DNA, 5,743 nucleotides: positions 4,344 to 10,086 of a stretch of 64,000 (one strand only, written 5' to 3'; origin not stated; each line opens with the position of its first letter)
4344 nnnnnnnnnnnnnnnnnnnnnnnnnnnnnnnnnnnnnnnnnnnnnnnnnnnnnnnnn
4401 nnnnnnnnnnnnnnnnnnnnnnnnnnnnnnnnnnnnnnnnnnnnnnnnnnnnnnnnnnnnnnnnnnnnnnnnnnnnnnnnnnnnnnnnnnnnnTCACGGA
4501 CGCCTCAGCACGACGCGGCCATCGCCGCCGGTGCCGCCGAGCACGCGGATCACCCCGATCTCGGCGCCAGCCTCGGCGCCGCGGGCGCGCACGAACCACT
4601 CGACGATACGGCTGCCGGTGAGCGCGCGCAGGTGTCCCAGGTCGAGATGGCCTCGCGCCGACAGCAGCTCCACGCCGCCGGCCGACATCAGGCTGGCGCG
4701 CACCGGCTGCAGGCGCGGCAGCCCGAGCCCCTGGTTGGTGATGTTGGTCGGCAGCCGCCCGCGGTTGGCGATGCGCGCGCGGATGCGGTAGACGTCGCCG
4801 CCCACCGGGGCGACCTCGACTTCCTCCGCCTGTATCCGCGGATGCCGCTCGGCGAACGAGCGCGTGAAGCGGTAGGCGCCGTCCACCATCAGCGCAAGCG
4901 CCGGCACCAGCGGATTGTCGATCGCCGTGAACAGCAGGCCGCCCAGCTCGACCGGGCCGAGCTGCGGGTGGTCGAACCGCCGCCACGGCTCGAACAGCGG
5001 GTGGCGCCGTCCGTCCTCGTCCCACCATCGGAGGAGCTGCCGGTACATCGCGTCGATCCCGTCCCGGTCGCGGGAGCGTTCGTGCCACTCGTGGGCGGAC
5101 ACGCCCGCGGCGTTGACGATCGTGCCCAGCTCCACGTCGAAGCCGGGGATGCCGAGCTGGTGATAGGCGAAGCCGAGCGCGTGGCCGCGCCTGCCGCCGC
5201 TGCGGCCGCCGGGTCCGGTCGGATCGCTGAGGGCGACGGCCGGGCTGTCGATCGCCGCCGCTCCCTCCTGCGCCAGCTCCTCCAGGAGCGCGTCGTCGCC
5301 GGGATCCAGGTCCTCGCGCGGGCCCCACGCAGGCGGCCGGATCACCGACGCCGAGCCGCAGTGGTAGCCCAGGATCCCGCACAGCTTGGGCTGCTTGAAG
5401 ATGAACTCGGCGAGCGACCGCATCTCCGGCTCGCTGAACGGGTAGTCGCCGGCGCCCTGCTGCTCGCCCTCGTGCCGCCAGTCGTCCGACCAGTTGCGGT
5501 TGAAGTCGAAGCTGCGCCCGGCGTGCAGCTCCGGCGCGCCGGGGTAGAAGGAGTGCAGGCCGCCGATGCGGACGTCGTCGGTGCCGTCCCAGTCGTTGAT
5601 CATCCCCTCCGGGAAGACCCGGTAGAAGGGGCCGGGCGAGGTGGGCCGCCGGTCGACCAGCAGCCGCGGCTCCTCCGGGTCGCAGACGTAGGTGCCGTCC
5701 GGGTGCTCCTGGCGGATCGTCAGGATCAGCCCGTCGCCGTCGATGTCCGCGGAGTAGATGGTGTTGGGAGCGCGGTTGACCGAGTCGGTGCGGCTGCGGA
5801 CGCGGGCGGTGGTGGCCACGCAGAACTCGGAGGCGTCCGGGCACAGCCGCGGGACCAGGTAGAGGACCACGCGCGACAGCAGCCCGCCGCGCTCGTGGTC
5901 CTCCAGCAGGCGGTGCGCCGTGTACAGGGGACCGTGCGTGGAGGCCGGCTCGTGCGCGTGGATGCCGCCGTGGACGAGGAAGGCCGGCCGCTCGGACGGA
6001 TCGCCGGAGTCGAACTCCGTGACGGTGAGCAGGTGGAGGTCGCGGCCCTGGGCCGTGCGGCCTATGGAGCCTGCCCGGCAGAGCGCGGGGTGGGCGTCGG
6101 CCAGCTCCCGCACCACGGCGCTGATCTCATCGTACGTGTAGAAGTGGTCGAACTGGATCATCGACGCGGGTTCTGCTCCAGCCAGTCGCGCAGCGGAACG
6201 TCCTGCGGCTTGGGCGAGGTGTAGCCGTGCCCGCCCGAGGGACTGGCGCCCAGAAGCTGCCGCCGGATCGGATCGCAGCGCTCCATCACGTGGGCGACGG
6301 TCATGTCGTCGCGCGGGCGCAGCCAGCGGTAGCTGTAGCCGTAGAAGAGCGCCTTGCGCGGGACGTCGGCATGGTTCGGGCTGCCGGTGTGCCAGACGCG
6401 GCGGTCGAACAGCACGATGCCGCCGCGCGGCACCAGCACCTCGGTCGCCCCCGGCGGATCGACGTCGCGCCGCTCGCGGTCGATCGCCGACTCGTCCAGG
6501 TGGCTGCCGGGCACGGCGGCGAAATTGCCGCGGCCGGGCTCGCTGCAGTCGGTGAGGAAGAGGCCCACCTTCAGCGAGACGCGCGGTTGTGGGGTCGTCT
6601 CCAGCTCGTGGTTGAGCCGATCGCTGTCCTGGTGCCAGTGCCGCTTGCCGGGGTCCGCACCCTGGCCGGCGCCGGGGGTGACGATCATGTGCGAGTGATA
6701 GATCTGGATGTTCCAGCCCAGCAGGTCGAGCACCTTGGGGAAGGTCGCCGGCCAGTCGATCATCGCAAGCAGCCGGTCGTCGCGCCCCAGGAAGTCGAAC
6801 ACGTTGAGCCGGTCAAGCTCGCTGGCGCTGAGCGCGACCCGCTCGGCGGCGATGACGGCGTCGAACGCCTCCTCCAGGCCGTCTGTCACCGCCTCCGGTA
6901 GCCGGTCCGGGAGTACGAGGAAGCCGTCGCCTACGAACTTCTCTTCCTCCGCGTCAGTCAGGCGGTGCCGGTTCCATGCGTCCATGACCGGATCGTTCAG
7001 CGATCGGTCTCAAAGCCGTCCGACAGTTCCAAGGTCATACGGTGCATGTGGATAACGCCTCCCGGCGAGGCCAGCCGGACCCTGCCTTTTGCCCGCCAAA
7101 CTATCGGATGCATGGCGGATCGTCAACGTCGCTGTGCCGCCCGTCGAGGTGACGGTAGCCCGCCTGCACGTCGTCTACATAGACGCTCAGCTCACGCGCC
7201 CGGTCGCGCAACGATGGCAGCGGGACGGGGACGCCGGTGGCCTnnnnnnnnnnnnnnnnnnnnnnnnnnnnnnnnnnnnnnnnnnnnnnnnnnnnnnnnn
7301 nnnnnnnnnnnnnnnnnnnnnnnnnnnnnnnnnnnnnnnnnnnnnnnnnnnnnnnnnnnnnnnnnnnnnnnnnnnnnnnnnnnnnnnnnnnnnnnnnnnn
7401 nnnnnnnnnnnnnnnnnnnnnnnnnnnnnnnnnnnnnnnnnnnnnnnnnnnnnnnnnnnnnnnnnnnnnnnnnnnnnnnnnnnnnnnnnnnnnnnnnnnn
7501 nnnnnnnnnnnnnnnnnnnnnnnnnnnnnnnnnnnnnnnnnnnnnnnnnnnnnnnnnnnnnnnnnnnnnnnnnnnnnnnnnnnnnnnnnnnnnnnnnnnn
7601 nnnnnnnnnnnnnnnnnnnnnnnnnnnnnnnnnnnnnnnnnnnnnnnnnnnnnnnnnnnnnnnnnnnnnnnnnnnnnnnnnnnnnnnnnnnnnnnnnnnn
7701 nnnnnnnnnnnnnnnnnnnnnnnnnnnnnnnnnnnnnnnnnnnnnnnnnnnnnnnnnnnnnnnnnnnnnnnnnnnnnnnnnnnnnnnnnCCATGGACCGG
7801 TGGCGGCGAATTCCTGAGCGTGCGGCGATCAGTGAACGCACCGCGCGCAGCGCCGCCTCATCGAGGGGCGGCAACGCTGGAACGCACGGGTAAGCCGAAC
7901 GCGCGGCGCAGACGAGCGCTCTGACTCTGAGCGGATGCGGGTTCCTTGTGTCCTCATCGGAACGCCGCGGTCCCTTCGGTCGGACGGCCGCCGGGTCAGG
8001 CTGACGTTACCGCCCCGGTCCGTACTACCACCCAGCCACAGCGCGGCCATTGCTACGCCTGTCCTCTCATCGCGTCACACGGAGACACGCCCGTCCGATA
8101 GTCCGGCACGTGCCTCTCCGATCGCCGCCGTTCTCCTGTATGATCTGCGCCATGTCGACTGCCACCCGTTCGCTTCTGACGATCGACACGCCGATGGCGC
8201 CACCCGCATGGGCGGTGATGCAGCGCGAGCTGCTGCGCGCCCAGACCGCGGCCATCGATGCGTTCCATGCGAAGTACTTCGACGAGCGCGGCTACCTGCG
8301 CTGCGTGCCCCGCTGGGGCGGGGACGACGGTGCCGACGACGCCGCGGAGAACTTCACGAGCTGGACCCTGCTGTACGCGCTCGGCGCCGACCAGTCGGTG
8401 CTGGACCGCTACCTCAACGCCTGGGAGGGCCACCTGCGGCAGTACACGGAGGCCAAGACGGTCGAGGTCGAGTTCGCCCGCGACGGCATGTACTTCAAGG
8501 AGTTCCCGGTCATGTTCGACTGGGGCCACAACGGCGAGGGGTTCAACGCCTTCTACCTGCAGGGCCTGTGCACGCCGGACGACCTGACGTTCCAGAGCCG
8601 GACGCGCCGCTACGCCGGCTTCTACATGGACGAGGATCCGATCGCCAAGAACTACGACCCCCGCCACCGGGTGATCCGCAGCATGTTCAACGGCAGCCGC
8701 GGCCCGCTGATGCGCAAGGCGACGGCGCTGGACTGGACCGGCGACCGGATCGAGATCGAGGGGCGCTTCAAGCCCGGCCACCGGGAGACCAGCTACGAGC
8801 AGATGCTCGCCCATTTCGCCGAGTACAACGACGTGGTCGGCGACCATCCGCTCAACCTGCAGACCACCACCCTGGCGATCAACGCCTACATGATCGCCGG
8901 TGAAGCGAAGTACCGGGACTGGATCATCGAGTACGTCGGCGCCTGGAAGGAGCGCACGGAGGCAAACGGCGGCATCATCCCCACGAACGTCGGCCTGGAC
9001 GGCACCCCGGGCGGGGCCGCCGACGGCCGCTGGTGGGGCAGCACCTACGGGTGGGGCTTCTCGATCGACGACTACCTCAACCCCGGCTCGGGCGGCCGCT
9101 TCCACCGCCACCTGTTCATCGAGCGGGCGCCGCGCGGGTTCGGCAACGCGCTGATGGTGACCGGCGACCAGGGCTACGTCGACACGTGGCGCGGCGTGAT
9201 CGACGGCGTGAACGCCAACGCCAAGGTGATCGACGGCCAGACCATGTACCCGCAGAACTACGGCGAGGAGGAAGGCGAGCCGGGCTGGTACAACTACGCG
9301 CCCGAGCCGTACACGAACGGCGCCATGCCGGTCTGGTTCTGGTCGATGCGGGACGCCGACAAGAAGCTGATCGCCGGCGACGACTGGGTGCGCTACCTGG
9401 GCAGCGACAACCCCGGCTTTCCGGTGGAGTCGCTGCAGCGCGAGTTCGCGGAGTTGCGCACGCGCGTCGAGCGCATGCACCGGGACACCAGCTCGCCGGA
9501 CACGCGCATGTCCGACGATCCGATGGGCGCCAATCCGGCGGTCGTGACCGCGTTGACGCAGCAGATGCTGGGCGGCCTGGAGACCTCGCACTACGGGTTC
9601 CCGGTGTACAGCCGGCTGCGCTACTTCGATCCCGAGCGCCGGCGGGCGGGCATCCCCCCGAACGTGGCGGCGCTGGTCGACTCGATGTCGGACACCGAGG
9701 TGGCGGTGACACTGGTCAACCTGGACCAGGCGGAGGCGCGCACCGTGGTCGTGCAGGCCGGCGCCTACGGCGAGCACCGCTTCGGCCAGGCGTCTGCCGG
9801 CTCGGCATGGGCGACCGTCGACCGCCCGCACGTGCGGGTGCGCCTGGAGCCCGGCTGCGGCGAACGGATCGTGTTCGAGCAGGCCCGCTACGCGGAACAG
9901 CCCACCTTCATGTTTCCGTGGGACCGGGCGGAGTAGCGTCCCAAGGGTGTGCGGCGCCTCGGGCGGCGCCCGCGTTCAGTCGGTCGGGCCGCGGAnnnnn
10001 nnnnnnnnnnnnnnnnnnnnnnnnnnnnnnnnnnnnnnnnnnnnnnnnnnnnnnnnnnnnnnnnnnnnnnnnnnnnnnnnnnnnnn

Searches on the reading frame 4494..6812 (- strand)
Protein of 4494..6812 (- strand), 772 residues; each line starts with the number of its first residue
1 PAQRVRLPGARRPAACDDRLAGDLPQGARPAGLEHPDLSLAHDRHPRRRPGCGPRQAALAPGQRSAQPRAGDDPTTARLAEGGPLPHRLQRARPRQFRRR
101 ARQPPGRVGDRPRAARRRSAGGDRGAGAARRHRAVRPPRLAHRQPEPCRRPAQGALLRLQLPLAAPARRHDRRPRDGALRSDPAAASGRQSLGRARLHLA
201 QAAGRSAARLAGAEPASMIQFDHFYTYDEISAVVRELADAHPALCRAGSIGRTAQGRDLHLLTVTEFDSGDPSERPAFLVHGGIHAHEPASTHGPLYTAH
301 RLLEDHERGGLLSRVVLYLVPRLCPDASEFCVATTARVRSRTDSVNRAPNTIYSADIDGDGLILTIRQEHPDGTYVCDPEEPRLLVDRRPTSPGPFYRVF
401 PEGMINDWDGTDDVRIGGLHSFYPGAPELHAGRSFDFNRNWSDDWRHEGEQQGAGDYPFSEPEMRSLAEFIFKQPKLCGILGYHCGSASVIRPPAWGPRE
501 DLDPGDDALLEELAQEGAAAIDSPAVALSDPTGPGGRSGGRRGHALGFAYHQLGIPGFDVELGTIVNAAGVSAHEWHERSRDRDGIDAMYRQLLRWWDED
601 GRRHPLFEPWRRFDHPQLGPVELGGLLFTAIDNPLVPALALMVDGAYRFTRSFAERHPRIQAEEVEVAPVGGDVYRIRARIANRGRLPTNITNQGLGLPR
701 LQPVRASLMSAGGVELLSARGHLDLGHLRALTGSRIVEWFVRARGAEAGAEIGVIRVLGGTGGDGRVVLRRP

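Call 83: search_protein_families(library=pfam, proteins=[window:4494-6812:-], max_evalue=0.001)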
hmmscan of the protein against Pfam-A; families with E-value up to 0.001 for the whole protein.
window:4494-6812:- (772 aa): 1 family
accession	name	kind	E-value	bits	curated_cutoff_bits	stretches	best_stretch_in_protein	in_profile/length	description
PF00246.29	Peptidase_M14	-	6.2e-30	105.2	21.6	2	231-352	2-124/286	Zinc carboxypeptidase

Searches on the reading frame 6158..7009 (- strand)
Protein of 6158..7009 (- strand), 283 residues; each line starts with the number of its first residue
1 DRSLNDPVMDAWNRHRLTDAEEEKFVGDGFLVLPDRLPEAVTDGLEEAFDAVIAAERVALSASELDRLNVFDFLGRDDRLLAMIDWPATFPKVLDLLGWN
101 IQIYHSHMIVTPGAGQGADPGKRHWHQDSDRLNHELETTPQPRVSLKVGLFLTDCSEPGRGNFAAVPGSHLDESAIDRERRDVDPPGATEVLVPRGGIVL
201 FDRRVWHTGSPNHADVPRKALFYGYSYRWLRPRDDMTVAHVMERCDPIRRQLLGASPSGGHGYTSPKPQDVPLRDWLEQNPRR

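Call 83: search_protein_families(library=pfam, proteins=[window:6158-7009:-], max_evalue=0.001)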
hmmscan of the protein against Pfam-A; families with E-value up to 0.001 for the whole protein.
window:6158-7009:- (283 aa): 1 family
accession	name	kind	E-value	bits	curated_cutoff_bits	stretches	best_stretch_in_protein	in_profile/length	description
PF05721.19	PhyH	-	1.6e-14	55.2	22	1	28-220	4-213/213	Phytanoyl-CoA dioxygenase (PhyH)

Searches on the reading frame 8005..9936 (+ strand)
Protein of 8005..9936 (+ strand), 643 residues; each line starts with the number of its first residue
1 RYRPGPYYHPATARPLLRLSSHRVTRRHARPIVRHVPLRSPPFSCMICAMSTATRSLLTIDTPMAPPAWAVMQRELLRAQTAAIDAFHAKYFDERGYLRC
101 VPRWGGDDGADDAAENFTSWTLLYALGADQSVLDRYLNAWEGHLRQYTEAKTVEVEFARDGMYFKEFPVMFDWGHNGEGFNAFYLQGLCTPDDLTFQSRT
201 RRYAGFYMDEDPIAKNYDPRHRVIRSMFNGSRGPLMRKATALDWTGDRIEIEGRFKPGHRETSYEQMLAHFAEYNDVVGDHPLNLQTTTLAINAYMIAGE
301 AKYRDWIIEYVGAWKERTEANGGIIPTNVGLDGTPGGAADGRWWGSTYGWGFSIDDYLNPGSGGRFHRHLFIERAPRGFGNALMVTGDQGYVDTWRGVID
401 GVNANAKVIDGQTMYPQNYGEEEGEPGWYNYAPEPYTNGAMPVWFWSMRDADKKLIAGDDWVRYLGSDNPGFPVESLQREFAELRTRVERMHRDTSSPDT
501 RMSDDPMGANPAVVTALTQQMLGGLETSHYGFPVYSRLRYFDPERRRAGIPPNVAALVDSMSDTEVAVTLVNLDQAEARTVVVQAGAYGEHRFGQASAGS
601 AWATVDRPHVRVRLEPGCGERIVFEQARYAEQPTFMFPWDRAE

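Call 10: search_protein_families(library=pfam, proteins=[window:8005-9936:+], max_evalue=0.001)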
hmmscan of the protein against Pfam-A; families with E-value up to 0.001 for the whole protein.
window:8005-9936:+ (643 aa): 0 families

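Call 83: search_protein_families(library=pfam, proteins=[window:8152-9936:+], max_evalue=0.001)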
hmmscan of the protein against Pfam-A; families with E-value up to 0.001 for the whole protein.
window:8152-9936:+ (594 aa): 0 families

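Call 93: search_solved_structures(query=window:8152-9936:+, max_evalue=1)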
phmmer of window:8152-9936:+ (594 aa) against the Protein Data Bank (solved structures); distinct sequences matched with E-value up to 1: 0.

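Call 95: find_homologous_proteins(query=window:8152-9936:+, max_evalue=0.00001)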
Query window:8152-9936:+ (594 aa): 4660 proteins with E <= 0.00001 among 8000 candidates; the best 120 are listed.
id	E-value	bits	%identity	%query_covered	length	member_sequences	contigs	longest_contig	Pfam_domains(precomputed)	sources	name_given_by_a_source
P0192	0.0e+0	1283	91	100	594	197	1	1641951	PF26099.1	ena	-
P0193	0.0e+0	1156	80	100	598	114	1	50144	PF26099.1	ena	-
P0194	0.0e+0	1144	79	100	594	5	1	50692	PF26099.1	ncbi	-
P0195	4.6e-285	965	80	82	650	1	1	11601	PF26099.1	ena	-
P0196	3.6e-279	946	83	80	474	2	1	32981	PF26099.1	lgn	-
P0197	2.7e-256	870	62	99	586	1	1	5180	PF26099.1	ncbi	-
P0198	6.5e-254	862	62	98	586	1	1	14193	PF26099.1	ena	-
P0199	2.1e-250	851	61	99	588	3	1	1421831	PF26099.1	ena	-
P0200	1.4e-249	848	60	98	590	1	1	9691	PF26099.1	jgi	jgi:hypothetical protein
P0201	6.1e-249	846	62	97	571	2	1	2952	PF26099.1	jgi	-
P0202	1.3e-248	845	60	99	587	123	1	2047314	PF26099.1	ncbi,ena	-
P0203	2.1e-248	844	61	99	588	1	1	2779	PF26099.1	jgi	-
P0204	5.5e-248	843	60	99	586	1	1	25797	PF26099.1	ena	-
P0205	6.5e-248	842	61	98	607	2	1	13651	PF26099.1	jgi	jgi:hypothetical protein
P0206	9.3e-248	842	60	98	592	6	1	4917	PF26099.1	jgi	jgi:hypothetical protein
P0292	1.7e-240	818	59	99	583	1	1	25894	PF26099.1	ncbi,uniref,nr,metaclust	ncbi:MAG: hypothetical protein A3F84_02150 [Candidatus Handelsmanbacteria bacterium RIFCSPLOWO2_12_F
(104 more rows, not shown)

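Call 99: find_encoding_contigs(protein=P0202, flank=8000, max_places=3)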
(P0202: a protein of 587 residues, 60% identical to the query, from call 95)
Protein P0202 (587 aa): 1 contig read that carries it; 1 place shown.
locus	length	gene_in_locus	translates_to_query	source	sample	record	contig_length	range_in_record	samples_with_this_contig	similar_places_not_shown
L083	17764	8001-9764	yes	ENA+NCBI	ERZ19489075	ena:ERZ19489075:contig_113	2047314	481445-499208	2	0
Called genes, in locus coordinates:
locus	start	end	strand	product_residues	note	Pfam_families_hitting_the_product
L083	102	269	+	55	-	-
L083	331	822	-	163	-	-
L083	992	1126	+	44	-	PF20403:DUF6693 (weak)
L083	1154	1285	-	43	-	PF13808:DDE_Tnp_1_assoc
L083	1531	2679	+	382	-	PF00266:Aminotran_5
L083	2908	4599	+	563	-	PF00496:SBP_bac_5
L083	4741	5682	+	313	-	PF19300:BPD_transp_1_N, PF00528:BPD_transp_1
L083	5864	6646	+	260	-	PF00528:BPD_transp_1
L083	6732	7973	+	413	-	PF00266:Aminotran_5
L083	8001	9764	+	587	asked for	PF26099:DUF8034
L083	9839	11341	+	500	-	PF00884:Sulfatase, PF01663:Phosphodiest, PF16347:SGSH_C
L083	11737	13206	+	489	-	PF00884:Sulfatase, PF01663:Phosphodiest, PF16347:SGSH_C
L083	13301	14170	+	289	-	PF00296:Bac_luciferase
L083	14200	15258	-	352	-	PF01408:GFO_IDH_MocA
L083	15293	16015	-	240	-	-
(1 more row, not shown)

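Call 100: find_encoding_contigs(protein=P0292, flank=8000, max_places=3)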
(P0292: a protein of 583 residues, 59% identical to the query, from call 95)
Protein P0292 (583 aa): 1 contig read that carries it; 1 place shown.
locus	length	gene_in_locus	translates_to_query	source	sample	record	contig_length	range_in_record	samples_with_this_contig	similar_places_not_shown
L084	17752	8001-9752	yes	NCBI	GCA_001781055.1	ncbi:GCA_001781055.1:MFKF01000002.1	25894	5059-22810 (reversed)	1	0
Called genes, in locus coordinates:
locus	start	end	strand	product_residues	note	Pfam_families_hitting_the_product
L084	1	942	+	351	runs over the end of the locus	PF03150:CCP_MauG, PF00034:Cytochrom_C (faint)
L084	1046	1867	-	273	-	PF00795:CN_hydrolase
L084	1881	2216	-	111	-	-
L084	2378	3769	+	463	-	PF01425:Amidase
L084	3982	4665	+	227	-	-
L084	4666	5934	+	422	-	PF01408:GFO_IDH_MocA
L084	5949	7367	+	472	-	PF04389:Peptidase_M28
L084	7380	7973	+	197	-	-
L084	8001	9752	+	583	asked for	PF26099:DUF8034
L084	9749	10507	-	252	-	PF03309:Pan_kinase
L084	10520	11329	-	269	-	PF03099:BPL_LplA_LipB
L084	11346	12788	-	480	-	PF12679:ABC2_membrane_2, PF10920:DUF2705, PF12698:ABC2_membrane_3, PF12040:DUF3526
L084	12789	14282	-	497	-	PF12679:ABC2_membrane_2, PF12698:ABC2_membrane_3 (weak), PF12040:DUF3526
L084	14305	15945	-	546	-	PF13360:PQQ_2 (faint)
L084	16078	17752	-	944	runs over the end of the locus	PF00675:Peptidase_M16, PF05193:Peptidase_M16_C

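Call 107: predict_structure(alignment_id=A4)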
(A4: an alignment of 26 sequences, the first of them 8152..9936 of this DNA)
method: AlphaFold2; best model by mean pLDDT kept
length: 594 residues; sequences in the alignment: 26
mean_pLDDT: 77.5   pTM: 0.83
mean pLDDT of the five models: 77.5, 76.2, 76.2, 73.8, 73.1
residues with pLDDT >= 90: 239; 70-90: 175; 50-70: 82; < 50: 98
segments of 3 or more residues with pLDDT < 50: 1-5, 52-59, 103-122, 127-131, 180-211, 300-305, 307-314, 448-458
pLDDT, mean of each block of 10 residues (from residue 1): 60 96 97 94 82 46 68 91 90 71 45 39 47 64 82 80 74 73 39 42 42 56 54 81 87 94 93 81 69 56 46 51 80 94 94 92 88 69 88 92 88 93 97 94 68 50 91 82 84 92 96 96 97 95 94 89 97 96 90 66
secondary structure, 60 per line:
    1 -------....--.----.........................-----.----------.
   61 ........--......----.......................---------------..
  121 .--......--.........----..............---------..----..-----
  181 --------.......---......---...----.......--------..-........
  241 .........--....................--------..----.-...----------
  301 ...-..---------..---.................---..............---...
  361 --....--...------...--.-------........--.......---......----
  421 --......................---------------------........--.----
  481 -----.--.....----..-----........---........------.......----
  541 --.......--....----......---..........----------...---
elements in order: E8-11 H19-42 H60-68 H71-76 H81-103 H124-129 H132-140 H145-158 H189-195 H199-204 H215-221 H233-249 H252-271 H321-337 H341-354 E358-360 E363-366 E369-371 E378-380 H391-398 H401-407 H411-416 H423-444 H466-473 E489-493 E505-512 E516-523 E530-536 E543-549 E552-555 E560-565 E569-578

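Call 109: fold_search(model_id=the predicted structure, library=pdb)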
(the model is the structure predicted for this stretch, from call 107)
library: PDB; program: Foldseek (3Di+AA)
matches with E <= 10: 633; with E <= 0.001: 0
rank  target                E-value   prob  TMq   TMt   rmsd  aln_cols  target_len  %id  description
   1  5zhb_A                1.2e-03  1.00  0.32  0.45   9.4       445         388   12  Structure of Cellobiose 2-Epimerase from Bacillus thermoamylovorans B4167 (released 2019-06-19)
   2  6shm_A                2.0e-03  1.00  0.28  0.43  11.7       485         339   11  An inactive (D136A and D137A) variant of alpha-1,6-mannanase, GH76A of Salegentibacter sp. HEL1_6 in complex with alph (released 2020-09-09)
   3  4bok                  2.7e-03  0.97  0.20  0.30  15.7       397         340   12  Crystal structure of Bacillus circulans TN-31 Aman6 (released 2014-05-28)
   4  3vw5_A                3.0e-03  0.97  0.22  0.31  16.3       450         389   12  Crystal structure of sugar epimerase from ruminal bacterium (released 2013-06-26)
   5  3wkx                  3.0e-03  0.82  0.23  0.22  17.5       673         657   10  Crystal structure of GH127 beta-L-arabinofuranosidase HypBA1 from Bifidobacterium longum arabinose complex form (released 2014-04-30)
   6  6y8f_A                3.1e-03  1.00  0.27  0.43  11.9       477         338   10  An inactive (D136N and D137N) variant of alpha-1,6-mannanase, GH76A of Salegentibacter sp. HEL1_6 in complex with alph (released 2021-03-31)
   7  8k7x                  3.1e-03  0.72  0.21  0.20  17.2       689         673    9  Crystal structure of GH146 beta-L-arabinofuranosidase Bll3HypBA1 (amino acids 380-1223) in complex with Tris (released 2024-02-21)
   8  5x32_A                3.6e-03  0.91  0.20  0.27  15.7       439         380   12  Crystal structure of D-mannose isomerase (released 2018-02-07)
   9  4d4a_A                3.8e-03  1.00  0.31  0.50  10.7       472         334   11  Structure of the catalytic domain (BcGH76) of the Bacillus circulans GH76 alpha mannanase, Aman6. (released 2015-03-25)
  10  5zhb_B                3.8e-03  1.00  0.32  0.45   9.1       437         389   12  Structure of Cellobiose 2-Epimerase from Bacillus thermoamylovorans B4167 (released 2019-06-19)
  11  7exw                  4.0e-03  0.95  0.29  0.27  14.4       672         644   11  GH127 beta-L-arabinofuranosidase HypBA1 covalently complexed with alpha-L-arabinofuranosylamide (released 2021-11-17)
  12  6ex6_B                4.0e-03  0.60  0.20  0.19  17.8       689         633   10  The GH127, Beta-arabinofuranosidase, BT3674 (released 2018-11-21)
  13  4d4b_A                4.2e-03  1.00  0.31  0.51   9.7       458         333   11  The catalytic domain, BcGH76, of Bacillus circulans Aman6 in complex with MSMSMe (released 2015-03-25)
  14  7exv                  4.4e-03  0.82  0.23  0.22  17.2       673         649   12  GH127 beta-L-arabinofuranosidase HypBA1 covalently complexed with beta-L-arabinofuranoylamide (released 2021-11-17)
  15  8qf2                  4.4e-03  0.72  0.21  0.20  16.4       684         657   10  Beta-L-Arabinofurano-cyclitol Aziridines are Cysteine-directed Broad-spectrum Inhibitors and Activity-based Probes for R (released 2023-12-13)
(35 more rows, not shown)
